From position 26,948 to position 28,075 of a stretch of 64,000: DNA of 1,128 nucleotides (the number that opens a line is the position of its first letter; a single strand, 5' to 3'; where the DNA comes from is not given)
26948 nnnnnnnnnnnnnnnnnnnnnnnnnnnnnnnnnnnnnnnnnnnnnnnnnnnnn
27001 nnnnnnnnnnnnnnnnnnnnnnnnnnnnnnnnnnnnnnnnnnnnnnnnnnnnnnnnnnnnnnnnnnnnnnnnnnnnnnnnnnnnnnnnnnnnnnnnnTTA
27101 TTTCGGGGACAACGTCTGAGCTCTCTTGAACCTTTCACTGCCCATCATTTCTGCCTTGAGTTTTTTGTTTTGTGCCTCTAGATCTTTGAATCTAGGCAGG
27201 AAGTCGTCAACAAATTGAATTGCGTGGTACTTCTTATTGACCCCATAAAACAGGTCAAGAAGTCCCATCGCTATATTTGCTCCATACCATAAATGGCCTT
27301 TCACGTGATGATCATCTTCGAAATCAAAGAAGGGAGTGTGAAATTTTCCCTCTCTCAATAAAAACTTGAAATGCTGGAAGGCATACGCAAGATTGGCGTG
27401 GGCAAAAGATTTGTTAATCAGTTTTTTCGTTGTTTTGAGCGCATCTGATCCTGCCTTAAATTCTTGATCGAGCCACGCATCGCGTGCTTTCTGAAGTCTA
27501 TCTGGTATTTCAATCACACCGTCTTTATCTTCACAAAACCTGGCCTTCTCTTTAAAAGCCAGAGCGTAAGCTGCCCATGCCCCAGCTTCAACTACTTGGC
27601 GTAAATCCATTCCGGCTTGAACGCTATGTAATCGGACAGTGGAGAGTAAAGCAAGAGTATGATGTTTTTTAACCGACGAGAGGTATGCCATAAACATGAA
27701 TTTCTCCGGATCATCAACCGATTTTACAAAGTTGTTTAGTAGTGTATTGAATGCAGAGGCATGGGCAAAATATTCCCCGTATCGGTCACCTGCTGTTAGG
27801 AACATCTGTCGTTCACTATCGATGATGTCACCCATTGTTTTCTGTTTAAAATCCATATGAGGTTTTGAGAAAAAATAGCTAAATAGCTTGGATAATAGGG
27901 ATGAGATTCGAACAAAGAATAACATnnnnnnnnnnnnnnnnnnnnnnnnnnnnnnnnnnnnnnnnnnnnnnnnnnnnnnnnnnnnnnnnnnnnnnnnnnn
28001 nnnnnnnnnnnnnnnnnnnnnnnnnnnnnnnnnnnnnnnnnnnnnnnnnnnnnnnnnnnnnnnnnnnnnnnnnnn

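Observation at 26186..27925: Two-gene unknown cargo between the serine integrase and the tRNA attachment region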

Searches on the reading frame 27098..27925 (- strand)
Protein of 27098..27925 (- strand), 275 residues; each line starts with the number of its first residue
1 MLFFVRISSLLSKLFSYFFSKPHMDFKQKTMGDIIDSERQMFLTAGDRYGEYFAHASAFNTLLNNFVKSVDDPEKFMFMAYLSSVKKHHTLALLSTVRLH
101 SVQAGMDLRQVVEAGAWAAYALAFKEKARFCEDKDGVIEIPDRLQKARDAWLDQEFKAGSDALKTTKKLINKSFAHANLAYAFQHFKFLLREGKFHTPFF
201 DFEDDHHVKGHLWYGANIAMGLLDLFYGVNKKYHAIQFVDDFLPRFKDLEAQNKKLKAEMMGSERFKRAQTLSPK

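Call 4: search_protein_families(library=pfam, proteins=[window:27098-27925:-], max_evalue=1)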
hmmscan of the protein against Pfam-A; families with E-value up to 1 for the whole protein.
window:27098-27925:- (275 aa): 0 families

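Call 5: search_protein_families(library=padloc, proteins=[window:27098-27925:-], max_evalue=1)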
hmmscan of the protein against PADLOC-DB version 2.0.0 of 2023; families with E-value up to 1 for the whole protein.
window:27098-27925:- (275 aa): 0 families

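Call 6: search_protein_families(library=ncbifam, proteins=[window:27098-27925:-], max_evalue=1)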
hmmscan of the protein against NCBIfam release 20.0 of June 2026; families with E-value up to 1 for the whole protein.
window:27098-27925:- (275 aa): 0 families

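Call 7: search_protein_families(library=phrogs, proteins=[window:27098-27925:-], max_evalue=1)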
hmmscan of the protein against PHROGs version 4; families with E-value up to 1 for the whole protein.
window:27098-27925:- (275 aa): 1 family
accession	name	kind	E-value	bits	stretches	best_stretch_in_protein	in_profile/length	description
phrog_20294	-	unknown function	0.14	13.2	1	10-39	13-42/70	-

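Call 10: find_homologous_proteins(query=window:27098-27925:-)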
Query window:27098-27925:- (275 aa): 228 proteins with E <= 0.001 among 739 candidates; the best 120 are listed.
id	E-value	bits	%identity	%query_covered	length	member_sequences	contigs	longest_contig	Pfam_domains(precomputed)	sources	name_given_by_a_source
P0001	1.6e-165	567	100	92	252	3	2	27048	-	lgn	-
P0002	1.4e-145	502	88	92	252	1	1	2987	-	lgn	-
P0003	2.2e-128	445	79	91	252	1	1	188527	-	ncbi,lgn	ncbi:MAG: hypothetical protein WD200_05310 [Candidatus Andersenbacteria bacterium]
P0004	1.5e-126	439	78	89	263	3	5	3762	-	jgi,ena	-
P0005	2.1e-120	419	75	91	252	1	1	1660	-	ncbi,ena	-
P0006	9.2e-100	351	64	91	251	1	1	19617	-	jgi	jgi:hypothetical protein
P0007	3.8e-97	343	62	89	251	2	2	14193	-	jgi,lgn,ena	-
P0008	9.5e-96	338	59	92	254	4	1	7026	-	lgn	-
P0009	1.5e-92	328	60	89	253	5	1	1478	-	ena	-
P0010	2.9e-92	327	57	92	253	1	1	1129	-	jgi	jgi:hypothetical protein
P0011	1.2e-91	325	57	92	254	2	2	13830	-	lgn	-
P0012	1.7e-90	321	58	89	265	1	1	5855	-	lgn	-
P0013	5.6e-90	319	59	89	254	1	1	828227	-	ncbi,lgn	-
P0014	8.6e-90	319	58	92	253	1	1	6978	-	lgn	-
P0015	1.0e-89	318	59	89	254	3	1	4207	-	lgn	-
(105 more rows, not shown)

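Call 16: search_solved_structures(query=A1, max_evalue=10)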
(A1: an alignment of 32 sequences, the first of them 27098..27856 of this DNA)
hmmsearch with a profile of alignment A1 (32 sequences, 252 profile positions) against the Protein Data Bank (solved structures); distinct sequences matched with E-value up to 10: 14.
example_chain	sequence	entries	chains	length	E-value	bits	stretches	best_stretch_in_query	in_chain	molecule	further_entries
4z5s_A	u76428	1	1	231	0.00097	21.9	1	87-143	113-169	Aldehyde decarbonylase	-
4rc7_A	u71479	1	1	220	0.0098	18.6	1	87-142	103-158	Aldehyde decarbonylase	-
4rc7_B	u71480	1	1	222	0.01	18.6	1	87-142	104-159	Aldehyde decarbonylase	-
5k52_A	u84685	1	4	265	0.03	17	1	87-143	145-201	Aldehyde decarbonylase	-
4rc5_A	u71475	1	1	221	0.038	16.7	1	87-142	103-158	Aldehyde decarbonylase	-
4rc5_B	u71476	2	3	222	0.038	16.7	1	87-142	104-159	Aldehyde decarbonylase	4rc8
4quw_A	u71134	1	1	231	0.042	16.5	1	87-142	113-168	Aldehyde decarbonylase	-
6jzu_B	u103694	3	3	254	0.053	16.2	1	87-142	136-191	Aldehyde decarbonylase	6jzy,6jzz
5uxi_A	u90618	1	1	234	0.065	15.9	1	87-140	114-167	Aldehyde decarbonylase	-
5k53_A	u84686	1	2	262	0.068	15.8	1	86-141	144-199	aldehyde deformylating oxygenase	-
4rc6_B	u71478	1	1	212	0.14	14.9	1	87-142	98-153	Aldehyde decarbonylase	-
5uwz_A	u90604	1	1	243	0.14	14.8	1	87-142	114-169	Aldehyde decarbonylase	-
4rc6_A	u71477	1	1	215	0.14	14.8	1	87-142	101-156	Aldehyde decarbonylase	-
4wxj_A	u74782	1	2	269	1.2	11.8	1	76-132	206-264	Glutamate receptor IIB,Glutamate receptor IIB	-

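Call 18: find_related_loci(query=A1, collection=genome_contigs, flank=8000)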
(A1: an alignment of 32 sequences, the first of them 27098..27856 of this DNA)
Query A1 (252 aa) in genome_contigs; peptide patterns used: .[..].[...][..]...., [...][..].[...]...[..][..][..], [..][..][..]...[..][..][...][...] (x = any residue, [..] = any of these).
207 stretches matched a pattern; 43 encode a relative of the query (tblastn E <= 1e-3); 43 distinct loci.
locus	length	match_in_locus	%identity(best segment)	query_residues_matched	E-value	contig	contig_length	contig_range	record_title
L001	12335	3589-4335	79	2-250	5e-127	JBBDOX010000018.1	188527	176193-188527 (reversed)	MAG: Candidatus Andersenbacteria bacterium isolate LejiaB_49_17 Lejia_B_93_length_188527_cov_10, whole genome shotgun se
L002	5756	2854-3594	58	1-245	5e-97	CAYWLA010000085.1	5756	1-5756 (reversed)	MAG TPA_asm: uncultured Methanosarcinales archaeon isolate SRP178699_co1_467 genome assembly, contig: NODE_20601_length_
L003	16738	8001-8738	59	1-244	1e-95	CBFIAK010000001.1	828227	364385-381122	MAG: Patescibacteria group bacterium isolate Co_bin_206_indstr genome assembly, contig: Co_bin_206_indstr_c1, whole geno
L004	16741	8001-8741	60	1-245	5e-92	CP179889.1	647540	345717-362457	MAG: Candidatus Nealsonbacteria bacterium isolate ER8H12parc2 chromosome, complete genome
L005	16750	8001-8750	57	1-250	4e-90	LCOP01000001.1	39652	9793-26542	MAG: Parcubacteria group bacterium GW2011_GWA1_47_8 UY07_C0001, whole genome shotgun sequence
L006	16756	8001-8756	55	1-252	1e-88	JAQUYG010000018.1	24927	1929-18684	MAG: Candidatus Paceibacterota bacterium isolate STD2_231 NODE_7070_length_24927_cov_4.359718_Sandtown_D2, whole genome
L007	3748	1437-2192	53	1-252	1e-87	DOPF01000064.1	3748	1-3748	MAG TPA_asm: Patescibacteria group bacterium isolate UBA10001 contig_100973, whole genome shotgun sequence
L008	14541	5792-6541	53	1-250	5e-86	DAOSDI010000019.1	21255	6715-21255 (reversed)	MAG TPA_asm: Candidatus Pacearchaeota archaeon isolate AMR_MDS_1835 NODE_1074_length_21255_cov_22.806745, whole genome s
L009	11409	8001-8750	55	1-250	1e-85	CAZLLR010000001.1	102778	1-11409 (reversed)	MAG TPA_asm: uncultured Candidatus Saccharibacteria bacterium isolate SRP216583_co1_142 genome assembly, contig: NODE_62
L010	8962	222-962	52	1-247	1e-82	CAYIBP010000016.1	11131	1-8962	MAG TPA_asm: uncultured Candidatus Saccharibacteria bacterium isolate ERP119705_co1_115 genome assembly, contig: NODE_79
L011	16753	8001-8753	51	1-249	5e-82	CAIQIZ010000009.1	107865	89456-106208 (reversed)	uncultured bacterium isolate AM-2014_bin-3837 genome assembly, contig: bin-3837:09/31, whole genome shotgun sequence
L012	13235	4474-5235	49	1-252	3e-81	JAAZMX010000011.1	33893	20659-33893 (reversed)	MAG: Candidatus Kuenenbacteria bacterium isolate AS27yjCOA_103 24750_AS27, whole genome shotgun sequence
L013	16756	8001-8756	51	1-252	1e-80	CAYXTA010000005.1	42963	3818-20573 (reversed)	MAG TPA_asm: uncultured Candidatus Saccharibacteria bacterium isolate ERP123247_co1_13 genome assembly, contig: NODE_491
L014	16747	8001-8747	45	3-252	2e-76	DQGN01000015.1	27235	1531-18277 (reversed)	MAG TPA_asm: Patescibacteria group bacterium isolate UBA10110 contig_11671, whole genome shotgun sequence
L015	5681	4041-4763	52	1-239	6e-76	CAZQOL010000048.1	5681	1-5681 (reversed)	MAG TPA_asm: uncultured Candidatus Saccharibacteria bacterium isolate SRP278252_co2_252 genome assembly, contig: NODE_30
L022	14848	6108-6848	46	1-247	5e-70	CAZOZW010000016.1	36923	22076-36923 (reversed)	MAG TPA_asm: uncultured Candidatus Peribacteria bacterium isolate SRP063590_co1_200 genome assembly, contig: NODE_995_le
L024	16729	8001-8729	52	1-243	6e-69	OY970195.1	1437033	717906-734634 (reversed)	MAG: Candidatus Peregrinibacteria bacterium isolate MFD02416.bin.c.20 genome assembly, chromosome: 1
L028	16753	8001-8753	48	4-252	4e-64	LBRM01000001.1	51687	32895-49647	MAG: Candidatus Nomurabacteria bacterium GW2011_GWA1_36_15 US05_C0001, whole genome shotgun sequence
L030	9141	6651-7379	50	4-244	3e-64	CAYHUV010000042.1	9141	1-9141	MAG TPA_asm: Candidatus Woesearchaeota archaeon isolate ERP119705_co15_602 genome assembly, contig: NODE_9162_length_914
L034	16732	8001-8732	43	1-243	6e-53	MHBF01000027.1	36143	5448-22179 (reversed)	MAG: Lentisphaerae bacterium GWF2_44_16 gwf2_scaffold_1484, whole genome shotgun sequence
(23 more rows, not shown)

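Call 21: predict_structure(alignment_id=A1)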
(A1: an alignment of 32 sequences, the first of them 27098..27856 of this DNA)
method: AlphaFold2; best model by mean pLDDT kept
length: 252 residues; sequences in the alignment: 32
mean_pLDDT: 91.9   pTM: 0.88
mean pLDDT of the five models: 91.9, 91.6, 91.2, 91.1, 90.7
residues with pLDDT >= 90: 193; 70-90: 45; 50-70: 13; < 50: 1
segments of 3 or more residues with pLDDT < 50: none
pLDDT, mean of each block of 10 residues (from residue 1): 86 94 97 99 93 94 98 93 97 98 94 93 98 96 89 66 73 79 93 98 98 97 98 95 88 53
secondary structure, 60 per line:
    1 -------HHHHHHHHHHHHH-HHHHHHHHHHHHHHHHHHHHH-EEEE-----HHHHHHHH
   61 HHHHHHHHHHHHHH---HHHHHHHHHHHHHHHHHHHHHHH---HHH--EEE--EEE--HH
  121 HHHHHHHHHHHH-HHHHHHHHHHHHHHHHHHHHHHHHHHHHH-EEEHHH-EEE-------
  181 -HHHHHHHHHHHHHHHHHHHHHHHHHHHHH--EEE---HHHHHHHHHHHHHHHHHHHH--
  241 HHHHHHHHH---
elements in order: H8-20 H22-42 E44-47 H53-74 H78-100 E109-111 E114-116 H119-132 H134-162 E164-166 E171-173 H182-210 E213-215 H219-238 H241-249

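Call 27: fold_search(model_id=the predicted structure, library=pdb)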
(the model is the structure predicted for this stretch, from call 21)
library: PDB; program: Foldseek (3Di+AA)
matches with E <= 10: 448; with E <= 0.001: 0
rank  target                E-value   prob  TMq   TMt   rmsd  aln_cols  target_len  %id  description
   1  4phq_B                2.3e-01  0.18  0.19  0.17  22.6       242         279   12  ClyA CC6/264 ox (6-303) (released 2014-09-24)
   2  8ii8                  4.1e-01  0.16  0.20  0.21  23.0       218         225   11  X-ray crystal structure of pink-colored protein from Pleurotus salmoneostramineus in complex with natural chromophore (released 2024-08-14)
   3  4pho_C                4.5e-01  0.07  0.13  0.12  26.6       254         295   12  ClyA CC6/264 ox (2-303) (released 2014-09-24)
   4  6tug_E                4.8e-01  0.28  0.25  0.18  13.0       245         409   11  Enterococcus italicus Csm6 bound to cyclic hexa-2'-fluoro-hexa-dAMP (released 2020-02-26)
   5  4tql_B                5.3e-01  0.10  0.16  0.17  28.6       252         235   10  Computationally designed three helix bundle (released 2014-10-15)
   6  6m97                  5.5e-01  0.30  0.22  0.25  21.5       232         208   11  Crystal structure of the high-affinity copper transporter Ctr1 (released 2019-04-03)
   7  5yjc_B                5.8e-01  0.44  0.33  0.33  12.2       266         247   12  Structural insights into the CRISPR-Cas-associated ribonuclease activity of Staphylococcus epidermidis Csm6 (released 2018-10-17)
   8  3dyt                  6.4e-01  0.12  0.18  0.14  30.8       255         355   10  Crystal structure of Snx9PX-BAR (230-595), C2221 (released 2008-09-16)
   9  5c5b_A                6.7e-01  0.06  0.13  0.10  28.6       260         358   12  Crystal Structure of Human APPL BAR-PH Heterodimer (released 2016-06-22)
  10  7xmc_C                7.0e-01  0.38  0.28  0.37  14.6       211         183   13  Cryo-EM structure of Cytochrome bo3 from Escherichia coli, apo structure with DMSO (released 2022-12-21)
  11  6tug_F                7.0e-01  0.20  0.26  0.19  12.7       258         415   12  Enterococcus italicus Csm6 bound to cyclic hexa-2'-fluoro-hexa-dAMP (released 2020-02-26)
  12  5b34                  7.4e-01  0.15  0.19  0.21  19.0       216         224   12  Serial Femtosecond Crystallography (SFX) of Ground State Bacteriorhodopsin Crystallized from Bicelles in Complex with Io (released 2016-11-09)
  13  7w7h_A                7.4e-01  0.09  0.17  0.11  14.6       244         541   14  S Suis FakA-FakB2 complex structure (released 2022-09-21)
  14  6m98                  7.8e-01  0.25  0.22  0.26  21.2       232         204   11  Crystal structure of the high-affinity copper transporter Ctr1 in complex with Cu(I) (released 2019-04-03)
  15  4tql_A                7.8e-01  0.08  0.16  0.17  28.4       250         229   10  Computationally designed three helix bundle (released 2014-10-15)
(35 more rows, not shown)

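Call 36: find_encoding_contigs(protein=P0013, flank=6000, max_places=3)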
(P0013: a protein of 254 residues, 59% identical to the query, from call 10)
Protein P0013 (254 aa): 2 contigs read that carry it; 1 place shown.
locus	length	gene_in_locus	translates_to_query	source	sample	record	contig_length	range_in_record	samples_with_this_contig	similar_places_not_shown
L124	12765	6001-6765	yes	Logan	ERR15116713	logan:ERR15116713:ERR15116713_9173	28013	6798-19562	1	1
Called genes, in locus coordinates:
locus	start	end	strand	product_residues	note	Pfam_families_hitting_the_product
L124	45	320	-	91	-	PF01016:Ribosomal_L27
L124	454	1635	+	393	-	PF01555:N6_N4_Mtase (weak), PF01170:UPF0020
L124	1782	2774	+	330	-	-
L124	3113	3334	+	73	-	PF13560:HTH_31, PF12844:HTH_19, PF01381:HTH_3, PF13443:HTH_26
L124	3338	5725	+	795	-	PF12161:HsdM_N, PF02384:N6_Mtase, PF07669:Eco57I (weak)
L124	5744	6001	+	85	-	-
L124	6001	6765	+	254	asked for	-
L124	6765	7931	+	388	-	PF01420:Methylase_S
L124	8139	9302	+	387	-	PF02661:Fic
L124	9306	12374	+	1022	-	PF04313:HSDR_N, PF04851:ResIII, PF18766:SWI2_SNF2, PF22679:T1R_D3-like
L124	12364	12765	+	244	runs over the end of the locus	PF01863:YgjP-like, PF10263:SprT-like (weak)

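Call 38: find_encoding_contigs(protein=P0003, flank=8000, max_places=3)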
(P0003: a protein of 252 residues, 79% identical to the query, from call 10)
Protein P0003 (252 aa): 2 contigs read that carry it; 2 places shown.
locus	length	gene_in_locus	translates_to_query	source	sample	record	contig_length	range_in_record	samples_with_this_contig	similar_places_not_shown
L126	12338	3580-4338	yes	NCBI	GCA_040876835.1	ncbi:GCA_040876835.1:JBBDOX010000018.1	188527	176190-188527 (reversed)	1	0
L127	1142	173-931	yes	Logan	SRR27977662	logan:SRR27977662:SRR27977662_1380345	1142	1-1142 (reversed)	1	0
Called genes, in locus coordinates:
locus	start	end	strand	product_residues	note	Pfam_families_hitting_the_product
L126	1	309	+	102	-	?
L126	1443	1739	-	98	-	-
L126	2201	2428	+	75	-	-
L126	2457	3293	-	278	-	-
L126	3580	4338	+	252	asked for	-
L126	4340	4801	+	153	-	-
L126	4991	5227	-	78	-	-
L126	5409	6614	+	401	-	PF13651:EcoRI_methylase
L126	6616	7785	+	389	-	PF03235:GmrSD_N, PF01844:HNH (weak)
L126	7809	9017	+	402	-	PF09903:DUF2130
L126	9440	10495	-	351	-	-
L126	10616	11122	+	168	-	PF00293:NUDIX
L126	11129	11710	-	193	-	-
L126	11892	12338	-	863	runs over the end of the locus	PF02861:Clp_N, PF00004:AAA, PF05621:TniB, PF23569:NBD_SMAX1, PF17871:AAA_lid_9, PF00004:AAA, PF07724:AAA_2, PF07728:AAA_5, +11 more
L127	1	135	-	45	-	?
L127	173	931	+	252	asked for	-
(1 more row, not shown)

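Call 40: search_protein_families(library=pfam, proteins=[L024:11748-13208:+, L008:10884-11612:+, L034:4802-5557:-, L022:530-1774:+, L013:577-1953:+], max_evalue=0.001)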
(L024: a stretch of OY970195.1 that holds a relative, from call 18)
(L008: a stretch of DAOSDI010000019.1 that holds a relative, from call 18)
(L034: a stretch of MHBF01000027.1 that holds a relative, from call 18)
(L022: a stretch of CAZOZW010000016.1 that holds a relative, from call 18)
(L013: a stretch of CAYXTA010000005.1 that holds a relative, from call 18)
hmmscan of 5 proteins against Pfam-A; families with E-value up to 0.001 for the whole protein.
L024:11748-13208:+ (487 aa): 3 families
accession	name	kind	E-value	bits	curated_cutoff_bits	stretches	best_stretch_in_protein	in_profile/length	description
PF00239.26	Resolvase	-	3.7e-20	72.9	23.3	1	4-149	2-144/145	Resolvase, N terminal domain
PF07508.19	Recombinase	-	7.9e-13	49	21.1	1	171-260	1-102/102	Recombinase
PF13408.12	Zn_ribbon_recom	-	6.9e-09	36.4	25.3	1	274-322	2-49/58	Recombinase zinc beta ribbon domain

L008:10884-11612:+ (243 aa): 1 family
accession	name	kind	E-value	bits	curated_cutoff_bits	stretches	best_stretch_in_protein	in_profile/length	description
PF01863.23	YgjP-like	-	1.4e-59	202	26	1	32-233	8-206/207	YgjP-like, metallopeptidase domain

L034:4802-5557:- (252 aa): 1 family
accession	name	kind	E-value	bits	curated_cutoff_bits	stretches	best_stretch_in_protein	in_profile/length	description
PF01555.25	N6_N4_Mtase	-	6.1e-32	111.8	26.7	2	175-237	154-219/221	DNA methylase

L022:530-1774:+ (415 aa): 4 families
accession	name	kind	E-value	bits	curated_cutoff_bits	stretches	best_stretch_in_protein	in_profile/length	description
PF00009.33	GTP_EFTU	-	3.1e-65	219.7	26.5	1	31-222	1-187/188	Elongation factor Tu GTP binding domain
PF03143.23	GTP_EFTU_D3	-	3.4e-38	130.6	27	1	319-413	1-105/106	Elongation factor Tu C-terminal domain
PF03144.31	GTP_EFTU_D2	-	6.6e-20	71.8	30.3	1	246-314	1-72/73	Elongation factor Tu domain 2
PF01926.29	MMR_HSR1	-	0.00068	20.2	21.9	0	36-159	2-112/113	50S ribosome-binding GTPase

L013:577-1953:+ (459 aa): 10 families
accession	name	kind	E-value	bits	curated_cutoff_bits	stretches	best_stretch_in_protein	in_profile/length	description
PF05970.20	PIF1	-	4.8e-36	124.9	25.9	1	10-203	19-215/223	PIF1-like helicase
PF13245.12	AAA_19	-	1.3e-15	58.2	25.1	1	3-147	1-134/134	AAA domain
PF13604.12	AAA_30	-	2e-14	54.2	27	1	3-151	6-137/191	AAA domain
PF13401.12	AAA_22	-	1.5e-07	32.2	27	1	12-138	4-123/130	AAA domain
PF20720.3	nSTAND3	-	3.9e-05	23.8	27.2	1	4-47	8-51/155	Novel STAND NTPase 3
PF13191.12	AAA_16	-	5.4e-05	24.2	32.6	0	13-41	22-52/167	AAA ATPase domain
PF21530.3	Pif1_2B_dom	-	0.0001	22.4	23.9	1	270-310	6-47/47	DNA helicase Pif1, 2B domain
PF03266.21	NTPase_1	-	0.00015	22.1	23.9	0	16-42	2-28/168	NTPase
PF07728.20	AAA_5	-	0.00059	20.3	22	0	16-113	2-85/139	AAA domain (dynein-related subfamily)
PF13086.12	AAA_11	-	0.00067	19.9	27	0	5-40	8-44/257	AAA domain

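Call 41: search_protein_representatives(alignment_id=A1)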
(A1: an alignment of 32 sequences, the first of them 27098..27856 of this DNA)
Query: 32 sequences, 252 profile positions. Proteins with E-value up to 0.001 (for the whole library): 677; up to 1e-10: 524; up to 1e-30: 233. The best 150 are listed.
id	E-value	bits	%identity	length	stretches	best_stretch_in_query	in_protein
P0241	3.6e-109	380.5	-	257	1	1-251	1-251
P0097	1.2e-101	355.8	-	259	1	2-251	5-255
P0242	1.7e-96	338.9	-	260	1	1-250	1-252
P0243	4.0e-96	337.7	-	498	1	6-250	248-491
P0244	2.3e-91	322.1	-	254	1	2-248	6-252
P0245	2.1e-88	312.4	-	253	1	1-248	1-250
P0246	3.4e-88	311.7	-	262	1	1-249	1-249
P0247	8.4e-88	310.5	-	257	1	2-249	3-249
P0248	2.5e-87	308.9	-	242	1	1-242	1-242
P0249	5.2e-87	307.8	-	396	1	3-246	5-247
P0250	6.9e-87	307.5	-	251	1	1-245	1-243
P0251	9.3e-87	307.0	-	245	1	8-246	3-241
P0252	4.4e-86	304.8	-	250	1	3-247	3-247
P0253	2.1e-85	302.6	-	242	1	1-240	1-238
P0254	2.0e-84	299.4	-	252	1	1-246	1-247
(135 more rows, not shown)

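Call 46: search_dna_similar(query=window:27098-27856:-, collection=phages, mode=protein, max_evalue=0.001, max_rows=15)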
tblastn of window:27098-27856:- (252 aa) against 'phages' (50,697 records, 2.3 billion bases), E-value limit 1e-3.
No match.

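Call 47: search_protein_families(library=pfam, proteins=[P0243, P0249], max_evalue=0.01)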
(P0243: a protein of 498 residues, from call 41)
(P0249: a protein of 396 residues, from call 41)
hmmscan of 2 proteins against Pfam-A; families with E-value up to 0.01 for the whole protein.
P0243 (498 aa): 0 families

P0249 (396 aa): 0 families
